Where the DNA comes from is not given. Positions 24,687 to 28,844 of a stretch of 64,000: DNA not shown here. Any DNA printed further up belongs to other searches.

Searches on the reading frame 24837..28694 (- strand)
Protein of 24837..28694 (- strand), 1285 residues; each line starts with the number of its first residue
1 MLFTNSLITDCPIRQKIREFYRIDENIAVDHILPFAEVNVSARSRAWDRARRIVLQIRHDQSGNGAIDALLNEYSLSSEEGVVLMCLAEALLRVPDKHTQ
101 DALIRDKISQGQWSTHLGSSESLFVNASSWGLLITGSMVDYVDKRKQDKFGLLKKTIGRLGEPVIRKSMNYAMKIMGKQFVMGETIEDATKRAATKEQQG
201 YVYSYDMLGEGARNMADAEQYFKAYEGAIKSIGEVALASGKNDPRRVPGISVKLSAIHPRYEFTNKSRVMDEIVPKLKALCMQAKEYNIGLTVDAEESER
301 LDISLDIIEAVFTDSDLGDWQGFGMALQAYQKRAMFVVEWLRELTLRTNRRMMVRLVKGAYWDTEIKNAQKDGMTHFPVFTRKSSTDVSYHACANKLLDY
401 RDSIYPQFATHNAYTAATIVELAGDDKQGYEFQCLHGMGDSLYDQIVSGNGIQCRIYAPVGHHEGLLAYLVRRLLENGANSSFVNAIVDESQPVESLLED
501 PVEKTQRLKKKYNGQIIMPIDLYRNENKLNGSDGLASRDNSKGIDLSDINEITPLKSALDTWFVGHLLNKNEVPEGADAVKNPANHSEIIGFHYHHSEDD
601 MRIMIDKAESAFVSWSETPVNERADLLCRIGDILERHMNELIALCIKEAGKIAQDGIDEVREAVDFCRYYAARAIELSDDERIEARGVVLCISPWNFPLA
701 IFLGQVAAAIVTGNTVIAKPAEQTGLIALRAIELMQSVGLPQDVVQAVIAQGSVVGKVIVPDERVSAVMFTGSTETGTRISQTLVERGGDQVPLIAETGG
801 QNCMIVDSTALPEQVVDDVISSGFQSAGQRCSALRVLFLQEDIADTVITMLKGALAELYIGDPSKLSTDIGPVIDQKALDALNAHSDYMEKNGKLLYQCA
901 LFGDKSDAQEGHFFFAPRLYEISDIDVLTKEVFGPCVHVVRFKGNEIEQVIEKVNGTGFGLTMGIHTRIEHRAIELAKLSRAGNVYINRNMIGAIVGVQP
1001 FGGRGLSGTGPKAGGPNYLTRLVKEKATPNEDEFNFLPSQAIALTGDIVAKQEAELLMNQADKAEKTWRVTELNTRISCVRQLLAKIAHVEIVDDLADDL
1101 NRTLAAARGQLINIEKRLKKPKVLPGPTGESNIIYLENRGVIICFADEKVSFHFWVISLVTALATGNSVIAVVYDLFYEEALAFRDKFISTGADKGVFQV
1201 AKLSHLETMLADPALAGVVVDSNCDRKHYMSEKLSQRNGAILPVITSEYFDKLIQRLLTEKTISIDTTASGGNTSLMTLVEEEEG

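Call 7: search_protein_families(library=pfam, proteins=[window:24837-28694:-])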
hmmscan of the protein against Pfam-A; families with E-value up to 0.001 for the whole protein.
window:24837-28694:- (1285 aa): 4 families
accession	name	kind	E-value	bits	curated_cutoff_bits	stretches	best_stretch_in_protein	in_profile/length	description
PF00171.27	Aldedh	-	3.2e-111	372.6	23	1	579-1026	10-459/461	Aldehyde dehydrogenase family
PF01619.24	Pro_dh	-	7.3e-102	341.1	27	1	190-485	2-277/278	Proline dehydrogenase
PF14850.11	Pro_dh-DNA_bdg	-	4.3e-46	156.4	27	1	67-180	2-112/112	DNA-binding domain of Proline dehydrogenase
PF18327.6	PRODH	-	1.4e-11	44.9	26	1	12-58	2-48/48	Proline utilization A proline dehydrogenase N-terminal domain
